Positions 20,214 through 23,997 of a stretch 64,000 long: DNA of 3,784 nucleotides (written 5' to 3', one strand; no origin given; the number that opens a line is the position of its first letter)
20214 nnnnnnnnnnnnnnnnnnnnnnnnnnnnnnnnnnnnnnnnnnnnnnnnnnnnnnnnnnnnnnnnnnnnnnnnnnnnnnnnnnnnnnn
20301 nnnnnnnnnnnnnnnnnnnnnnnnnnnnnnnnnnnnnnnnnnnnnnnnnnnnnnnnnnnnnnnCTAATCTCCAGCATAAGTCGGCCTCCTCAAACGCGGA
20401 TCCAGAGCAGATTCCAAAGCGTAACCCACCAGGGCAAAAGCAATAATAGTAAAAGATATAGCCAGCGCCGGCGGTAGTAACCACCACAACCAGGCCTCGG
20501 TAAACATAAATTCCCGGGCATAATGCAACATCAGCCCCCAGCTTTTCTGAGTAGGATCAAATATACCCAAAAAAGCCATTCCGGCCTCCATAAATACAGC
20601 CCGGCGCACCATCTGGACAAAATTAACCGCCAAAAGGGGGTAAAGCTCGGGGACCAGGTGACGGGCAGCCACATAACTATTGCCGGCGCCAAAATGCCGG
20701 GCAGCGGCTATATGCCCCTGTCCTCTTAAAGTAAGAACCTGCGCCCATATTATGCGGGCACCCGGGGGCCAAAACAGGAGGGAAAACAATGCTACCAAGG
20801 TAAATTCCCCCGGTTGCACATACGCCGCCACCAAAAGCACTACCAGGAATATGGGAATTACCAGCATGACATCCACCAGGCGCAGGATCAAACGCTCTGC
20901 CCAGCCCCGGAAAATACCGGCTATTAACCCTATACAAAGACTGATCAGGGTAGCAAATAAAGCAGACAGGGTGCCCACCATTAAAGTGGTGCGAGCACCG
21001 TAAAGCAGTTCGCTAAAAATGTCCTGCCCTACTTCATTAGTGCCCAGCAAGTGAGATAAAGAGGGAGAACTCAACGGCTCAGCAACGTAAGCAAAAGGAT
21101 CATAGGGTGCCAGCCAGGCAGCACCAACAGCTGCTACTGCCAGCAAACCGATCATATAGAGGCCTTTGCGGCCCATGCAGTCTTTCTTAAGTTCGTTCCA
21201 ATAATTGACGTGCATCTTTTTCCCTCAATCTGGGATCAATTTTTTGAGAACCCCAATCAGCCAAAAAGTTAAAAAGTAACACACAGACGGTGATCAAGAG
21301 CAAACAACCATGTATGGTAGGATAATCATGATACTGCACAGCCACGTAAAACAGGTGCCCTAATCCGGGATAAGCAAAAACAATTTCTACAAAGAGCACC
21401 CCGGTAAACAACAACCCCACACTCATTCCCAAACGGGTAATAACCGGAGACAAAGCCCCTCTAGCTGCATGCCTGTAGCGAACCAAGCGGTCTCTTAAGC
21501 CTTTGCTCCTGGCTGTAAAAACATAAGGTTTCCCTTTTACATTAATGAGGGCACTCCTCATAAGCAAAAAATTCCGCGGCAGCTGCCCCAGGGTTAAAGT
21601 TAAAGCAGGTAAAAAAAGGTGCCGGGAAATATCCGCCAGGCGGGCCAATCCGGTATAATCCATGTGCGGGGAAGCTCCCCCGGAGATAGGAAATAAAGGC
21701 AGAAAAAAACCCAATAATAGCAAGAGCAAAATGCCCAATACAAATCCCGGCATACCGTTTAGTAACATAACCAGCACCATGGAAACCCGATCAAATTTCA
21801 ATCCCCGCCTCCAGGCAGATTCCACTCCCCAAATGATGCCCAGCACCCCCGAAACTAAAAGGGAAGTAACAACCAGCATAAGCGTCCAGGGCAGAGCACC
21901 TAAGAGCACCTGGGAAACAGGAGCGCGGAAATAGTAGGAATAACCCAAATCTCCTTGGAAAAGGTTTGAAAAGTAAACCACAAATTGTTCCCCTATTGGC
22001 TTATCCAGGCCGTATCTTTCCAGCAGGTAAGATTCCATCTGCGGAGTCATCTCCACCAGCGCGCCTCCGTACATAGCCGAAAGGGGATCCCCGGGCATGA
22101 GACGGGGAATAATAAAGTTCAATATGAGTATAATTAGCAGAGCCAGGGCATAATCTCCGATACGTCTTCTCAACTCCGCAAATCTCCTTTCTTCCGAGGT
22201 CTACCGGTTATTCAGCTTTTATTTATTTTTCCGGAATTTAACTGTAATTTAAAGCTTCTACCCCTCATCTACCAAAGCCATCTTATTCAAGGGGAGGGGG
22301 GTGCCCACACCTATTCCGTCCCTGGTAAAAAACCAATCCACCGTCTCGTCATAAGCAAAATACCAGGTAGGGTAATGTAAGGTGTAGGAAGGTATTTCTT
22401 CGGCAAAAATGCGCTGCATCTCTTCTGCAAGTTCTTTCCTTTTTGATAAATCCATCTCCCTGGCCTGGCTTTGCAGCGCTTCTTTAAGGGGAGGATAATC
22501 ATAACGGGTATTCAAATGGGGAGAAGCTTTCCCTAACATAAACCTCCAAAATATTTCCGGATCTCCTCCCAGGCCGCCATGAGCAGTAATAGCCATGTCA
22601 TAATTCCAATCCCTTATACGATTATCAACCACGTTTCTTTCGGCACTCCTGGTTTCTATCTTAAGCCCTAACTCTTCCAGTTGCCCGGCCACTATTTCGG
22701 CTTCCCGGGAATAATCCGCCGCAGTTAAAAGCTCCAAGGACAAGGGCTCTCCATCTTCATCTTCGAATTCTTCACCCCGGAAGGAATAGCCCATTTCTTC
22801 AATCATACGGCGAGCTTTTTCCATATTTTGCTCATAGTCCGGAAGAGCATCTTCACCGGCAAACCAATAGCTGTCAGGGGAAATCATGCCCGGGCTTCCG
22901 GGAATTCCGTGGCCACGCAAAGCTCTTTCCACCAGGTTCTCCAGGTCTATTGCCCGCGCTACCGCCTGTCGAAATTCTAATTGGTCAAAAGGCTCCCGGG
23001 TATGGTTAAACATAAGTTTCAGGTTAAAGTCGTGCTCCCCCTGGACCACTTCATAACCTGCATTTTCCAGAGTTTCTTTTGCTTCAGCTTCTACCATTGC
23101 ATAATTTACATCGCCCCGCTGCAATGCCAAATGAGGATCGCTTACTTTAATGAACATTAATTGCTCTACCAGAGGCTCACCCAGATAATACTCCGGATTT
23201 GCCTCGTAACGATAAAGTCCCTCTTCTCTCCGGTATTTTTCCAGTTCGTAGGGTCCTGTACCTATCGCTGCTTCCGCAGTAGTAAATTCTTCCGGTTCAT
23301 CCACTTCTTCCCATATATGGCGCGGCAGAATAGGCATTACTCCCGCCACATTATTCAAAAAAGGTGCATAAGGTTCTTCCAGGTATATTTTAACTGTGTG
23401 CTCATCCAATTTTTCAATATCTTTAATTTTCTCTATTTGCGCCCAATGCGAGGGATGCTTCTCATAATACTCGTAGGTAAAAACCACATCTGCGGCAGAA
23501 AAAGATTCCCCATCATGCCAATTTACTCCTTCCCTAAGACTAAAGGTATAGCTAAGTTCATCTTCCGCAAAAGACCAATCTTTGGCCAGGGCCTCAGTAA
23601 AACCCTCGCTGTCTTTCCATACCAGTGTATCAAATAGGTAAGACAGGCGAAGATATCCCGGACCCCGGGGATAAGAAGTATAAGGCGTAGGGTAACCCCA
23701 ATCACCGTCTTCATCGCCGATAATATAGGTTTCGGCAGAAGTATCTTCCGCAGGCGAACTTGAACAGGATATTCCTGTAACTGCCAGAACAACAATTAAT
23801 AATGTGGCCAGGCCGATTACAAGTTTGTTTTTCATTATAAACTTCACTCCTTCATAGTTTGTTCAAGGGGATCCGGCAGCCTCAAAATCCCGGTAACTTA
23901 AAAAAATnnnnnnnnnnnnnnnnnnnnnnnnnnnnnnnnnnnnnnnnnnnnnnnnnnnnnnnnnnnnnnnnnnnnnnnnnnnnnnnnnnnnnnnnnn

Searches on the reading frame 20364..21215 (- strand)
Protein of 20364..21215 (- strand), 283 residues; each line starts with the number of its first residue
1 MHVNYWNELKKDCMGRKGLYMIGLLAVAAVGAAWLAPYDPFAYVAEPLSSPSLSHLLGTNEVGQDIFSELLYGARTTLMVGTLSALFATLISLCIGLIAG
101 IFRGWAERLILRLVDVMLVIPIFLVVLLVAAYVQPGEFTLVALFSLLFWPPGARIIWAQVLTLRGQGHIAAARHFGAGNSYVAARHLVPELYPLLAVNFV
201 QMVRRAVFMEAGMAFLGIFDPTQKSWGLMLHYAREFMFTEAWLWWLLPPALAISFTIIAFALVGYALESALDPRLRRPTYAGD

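Call 6: search_protein_families(library=pfam, proteins=[window:20364-21215:-])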
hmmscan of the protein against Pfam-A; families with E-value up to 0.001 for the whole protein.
window:20364-21215:- (283 aa): 1 family
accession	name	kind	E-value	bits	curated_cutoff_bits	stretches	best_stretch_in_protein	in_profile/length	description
PF00528.27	BPD_transp_1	-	1.3e-16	61.3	26.4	1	93-277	2-184/184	Binding-protein-dependent transport system inner membrane component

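Call 39: search_protein_families(library=ncbifam, proteins=[window:20364-21215:-], max_evalue=0.00001)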
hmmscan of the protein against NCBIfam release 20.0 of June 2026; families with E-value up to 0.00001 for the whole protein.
window:20364-21215:- (283 aa): 14 families
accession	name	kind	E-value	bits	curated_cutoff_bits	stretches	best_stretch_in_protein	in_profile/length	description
NF045476.1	Opp4C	equivalog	8.3e-61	205.7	350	1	6-274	7-278/278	oligopeptide ABC transporter permease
NF045473.1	Opp1C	equivalog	9.7e-49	166.2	350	1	10-275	2-267/267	nickel/cobalt ABC transporter permease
NF045474.1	Opp2C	equivalog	1.4e-47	162.3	300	1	39-271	3-235/236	nickel transporter permease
NF011662.0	PRK15082.1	equivalog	8.2e-46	156.7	484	1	4-277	28-302/303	glutathione ABC transporter permease GsiD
NF007738.0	PRK10417.1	equivalog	5.1e-44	150.8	335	1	16-276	12-272/277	nickel ABC transporter permease subunit NikC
TIGR02790.1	nickel_nikC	equivalog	6.4e-44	150.5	358.45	1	17-272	3-258/258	nickel ABC transporter permease subunit NikC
NF047573.1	opine_perm_CntC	exception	4.2e-40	137.8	440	1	7-275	3-271/271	staphylopine uptake ABC transporter permease subunit CntC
NF007376.0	PRK09881.1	equivalog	9.8e-39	133.1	434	1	6-275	25-293/298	D,D-dipeptide ABC transporter permease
NF008160.0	PRK10913.1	equivalog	2.2e-37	129.1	483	1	4-276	21-299/300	dipeptide ABC transporter permease DppC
NF045475.1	Opp3C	equivalog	1.1e-34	120.1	450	1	54-276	107-328/328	oligopeptide ABC transporter permease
NF043080.1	MMSYN1_0166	equivalog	6.7e-30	104.1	370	1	5-275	26-305/307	oligopeptide ABC transporter permease OppC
NF011935.0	PRK15406.1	equivalog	2.8e-26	93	433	1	53-275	80-301/302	oligopeptide ABC transporter permease OppC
NF011691.0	PRK15111.1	equivalog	1.8e-24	86.8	379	1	4-271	18-291/296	putrescine export ABC transporter permease SapC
NF011596.0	PRK15021.1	subfamily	2.8e-15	56.2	439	1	48-273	114-337/341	microcin C ABC transporter permease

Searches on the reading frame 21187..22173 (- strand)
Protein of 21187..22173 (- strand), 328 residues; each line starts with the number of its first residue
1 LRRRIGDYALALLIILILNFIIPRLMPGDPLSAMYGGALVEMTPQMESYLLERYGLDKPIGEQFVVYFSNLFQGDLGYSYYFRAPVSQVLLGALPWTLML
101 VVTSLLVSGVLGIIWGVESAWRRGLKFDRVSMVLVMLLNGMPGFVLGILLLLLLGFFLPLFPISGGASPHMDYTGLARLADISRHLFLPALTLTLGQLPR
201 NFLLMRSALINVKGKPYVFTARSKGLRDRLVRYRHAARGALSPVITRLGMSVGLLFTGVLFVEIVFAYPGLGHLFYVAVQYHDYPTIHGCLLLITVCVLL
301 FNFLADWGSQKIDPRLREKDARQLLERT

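Call 6: search_protein_families(library=pfam, proteins=[window:21187-22173:-])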
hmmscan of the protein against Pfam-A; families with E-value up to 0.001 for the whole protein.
window:21187-22173:- (328 aa): 2 families
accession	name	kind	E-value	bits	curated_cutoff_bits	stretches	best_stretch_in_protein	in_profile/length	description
PF00528.27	BPD_transp_1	-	3.3e-31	108.9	26.4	1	111-317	4-183/184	Binding-protein-dependent transport system inner membrane component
PF19300.4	BPD_transp_1_N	-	8.1e-07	29.7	23.8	1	3-99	7-112/114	Binding-prot-dependent transport system membrane comp, N-term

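Call 39: search_protein_families(library=ncbifam, proteins=[window:21187-22173:-], max_evalue=0.00001)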
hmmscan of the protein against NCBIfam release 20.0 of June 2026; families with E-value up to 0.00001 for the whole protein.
window:21187-22173:- (328 aa): 13 families
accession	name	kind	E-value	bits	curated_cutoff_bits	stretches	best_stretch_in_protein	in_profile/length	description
NF045470.1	Opp2B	equivalog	6.1e-70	235.8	350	1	5-317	2-300/300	nickel ABC transporter permease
NF045472.1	Opp4B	equivalog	1.5e-59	201.9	450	1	4-317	8-319/319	oligopeptide ABC transporter permease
NF045469.1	Opp1B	equivalog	2.2e-56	191.6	380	1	4-317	8-307/307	nickel/cobalt ABC transporter permease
NF045471.1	Opp3B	equivalog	4.4e-52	177.4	480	1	3-318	7-304/308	oligopeptide ABC transporter permease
TIGR02789.1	nickel_nikB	equivalog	3.2e-51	174.6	447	1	12-320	16-310/314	nickel ABC transporter permease subunit NikB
NF008161.0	PRK10914.1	equivalog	1.1e-47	162.9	590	1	3-319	7-338/339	dipeptide ABC transporter permease DppB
NF011661.0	PRK15081.1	equivalog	2.7e-46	158.5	463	1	10-317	14-304/306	glutathione ABC transporter permease GsiC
NF007677.0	PRK10352.1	equivalog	1.5e-44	152.4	433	1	11-320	15-310/314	nickel ABC transporter permease subunit NikB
NF011712.0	PRK15133.1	subfamily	3.6e-39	134.7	445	1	42-316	81-359/364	microcin C ABC transporter permease YejB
NF007008.0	PRK09471.1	equivalog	1.7e-38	132.8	388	1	4-317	8-305/306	oligopeptide ABC transporter permease OppB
NF011690.0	PRK15110.1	equivalog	7.8e-28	97.8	432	1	62-308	42-305/321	putrescine export ABC transporter permease SapB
NF043081.1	MMSYN1_0165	equivalog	1.7e-16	60.2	350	1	83-317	164-385/388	oligopeptide ABC transporter permease OppB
NF045474.1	Opp2C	equivalog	2e-06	27.6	300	0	80-155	26-99/236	nickel transporter permease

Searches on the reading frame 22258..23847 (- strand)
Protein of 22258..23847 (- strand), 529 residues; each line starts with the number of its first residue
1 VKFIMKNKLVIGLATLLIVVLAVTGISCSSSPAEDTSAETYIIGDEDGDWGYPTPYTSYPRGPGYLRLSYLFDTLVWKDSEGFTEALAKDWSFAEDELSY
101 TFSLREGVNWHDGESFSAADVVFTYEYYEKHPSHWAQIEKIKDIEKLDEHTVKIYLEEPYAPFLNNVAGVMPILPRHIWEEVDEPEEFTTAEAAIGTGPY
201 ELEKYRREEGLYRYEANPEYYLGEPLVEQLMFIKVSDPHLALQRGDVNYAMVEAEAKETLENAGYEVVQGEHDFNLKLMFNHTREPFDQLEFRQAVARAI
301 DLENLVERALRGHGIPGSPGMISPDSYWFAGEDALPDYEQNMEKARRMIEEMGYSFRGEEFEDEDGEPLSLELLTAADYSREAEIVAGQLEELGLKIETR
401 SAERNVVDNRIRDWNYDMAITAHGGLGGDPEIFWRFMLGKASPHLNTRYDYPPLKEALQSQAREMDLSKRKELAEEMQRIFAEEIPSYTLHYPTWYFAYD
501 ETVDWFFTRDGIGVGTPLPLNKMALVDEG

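Call 6: search_protein_families(library=pfam, proteins=[window:22258-23847:-])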
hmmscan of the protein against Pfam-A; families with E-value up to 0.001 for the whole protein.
window:22258-23847:- (529 aa): 1 family
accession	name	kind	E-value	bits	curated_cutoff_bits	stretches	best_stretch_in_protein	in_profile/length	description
PF00496.27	SBP_bac_5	-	1.6e-68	232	32.4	1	84-440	3-363/368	Bacterial extracellular solute-binding proteins, family 5 Middle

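Call 38: search_solved_structures(query=window:22258-23847:-, max_evalue=0.00001, show_alignments=0)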
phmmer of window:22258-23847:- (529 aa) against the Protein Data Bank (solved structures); distinct sequences matched with E-value up to 0.00001: 91 (the best 60 are shown).
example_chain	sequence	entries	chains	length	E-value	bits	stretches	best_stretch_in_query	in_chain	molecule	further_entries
1xoc_A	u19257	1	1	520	6.6e-37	130.6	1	48-505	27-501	Oligopeptide-binding protein appA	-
5isu_A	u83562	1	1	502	1.5e-36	129.5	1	75-501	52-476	Lmo0135 protein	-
8z1z_F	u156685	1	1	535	5.7e-30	107.7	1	84-496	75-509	Dipeptide-binding protein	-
8z1y_F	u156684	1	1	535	6.9e-30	107.5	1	84-496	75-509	Dipeptide-binding protein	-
1dpp_A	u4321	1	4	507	1e-29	106.9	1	85-496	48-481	DIPEPTIDE BINDING PROTEIN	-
4oet_A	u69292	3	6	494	1.9e-29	106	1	82-379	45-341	Putative peptide ABC-transport system periplasmic peptide-binding protein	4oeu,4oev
1zty_A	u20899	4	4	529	3e-29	105.3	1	70-502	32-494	Chitin Oligosaccharide Binding Protein | Peptide ABC transporter, periplasmic peptide-binding protein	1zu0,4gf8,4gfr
8i5j_A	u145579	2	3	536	3.2e-29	105.3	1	70-502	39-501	ABC transporter substrate-binding protein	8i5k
1dpe_A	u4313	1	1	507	3.4e-29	105.2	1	85-496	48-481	DIPEPTIDE-BINDING PROTEIN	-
3m8u_A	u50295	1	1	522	1.7e-28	102.9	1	80-489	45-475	Heme-binding protein A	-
6lzt_A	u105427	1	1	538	6.1e-28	101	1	76-500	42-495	Peptide ABC transporter, periplasmic peptide-binding protein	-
7ebm_A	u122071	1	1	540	7.9e-28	100.7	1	71-501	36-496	Peptide ABC transporter, periplasmic peptide-binding protein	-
6lzu_A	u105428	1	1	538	1.1e-27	100.1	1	71-500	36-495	Peptide ABC transporter, periplasmic peptide-binding protein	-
5f1q_A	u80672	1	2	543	1.3e-27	99.9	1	84-499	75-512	Periplasmic dipeptide transport protein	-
5yqw_A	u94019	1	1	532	2.9e-27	98.8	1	76-500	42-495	Peptide ABC transporter, periplasmic peptide-binding protein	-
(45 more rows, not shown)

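Call 39: search_protein_families(library=ncbifam, proteins=[window:22258-23847:-], max_evalue=0.00001)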
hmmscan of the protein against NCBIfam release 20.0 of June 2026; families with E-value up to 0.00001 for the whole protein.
window:22258-23847:- (529 aa): 11 families
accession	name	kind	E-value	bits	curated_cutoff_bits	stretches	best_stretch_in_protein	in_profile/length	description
TIGR02294.1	nickel_nikA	equivalog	1.1e-41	142.9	393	1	69-444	33-421/501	nickel ABC transporter substrate-binding protein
NF045467.1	Opp4A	equivalog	1.9e-36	125.5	650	1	69-502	64-537/556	oligopeptide ABC transporter substrate-binding protein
NF047575.1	opine_bind_CntA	exception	5.4e-34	117.6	800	1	69-431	63-441/535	staphylopine-dependent metal ABC transporter substrate-binding lipoprotein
NF045468.1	Opp5A_nikA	equivalog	3.4e-32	111.6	600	1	82-506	56-472/488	nickel ABC transporter substrate-binding protein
NF043070.1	DppA_dipep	equivalog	1.1e-27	96.8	1005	1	84-498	75-511/535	dipeptide ABC transporter periplasmic-binding protein DppA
NF011689.0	PRK15109.1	equivalog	8.7e-25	87.4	560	1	85-497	81-514/547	ABC transporter substrate-binding protein SapA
NF011942.0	PRK15413.1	equivalog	5.2e-22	78.2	594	1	84-355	72-344/512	glutathione ABC transporter substrate-binding protein GsiB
TIGR04028.1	SBP_KPN_01854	hypoth_equivalog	9.9e-22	77.2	468.5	1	68-413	27-393/509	TIGR04028 family ABC transporter substrate-binding protein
NF011684.0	PRK15104.1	equivalog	9.6e-10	37.8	947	1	71-478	69-496/543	oligopeptide ABC transporter substrate-binding protein OppA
NF007287.0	PRK09755.1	equivalog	3.3e-07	29.5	1098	1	71-125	63-118/535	ABC transporter substrate-binding protein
NF010149.0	PRK13626.1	equivalog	9.8e-07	27.8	476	1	85-221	166-290/552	HTH-type transcriptional regulator SgrR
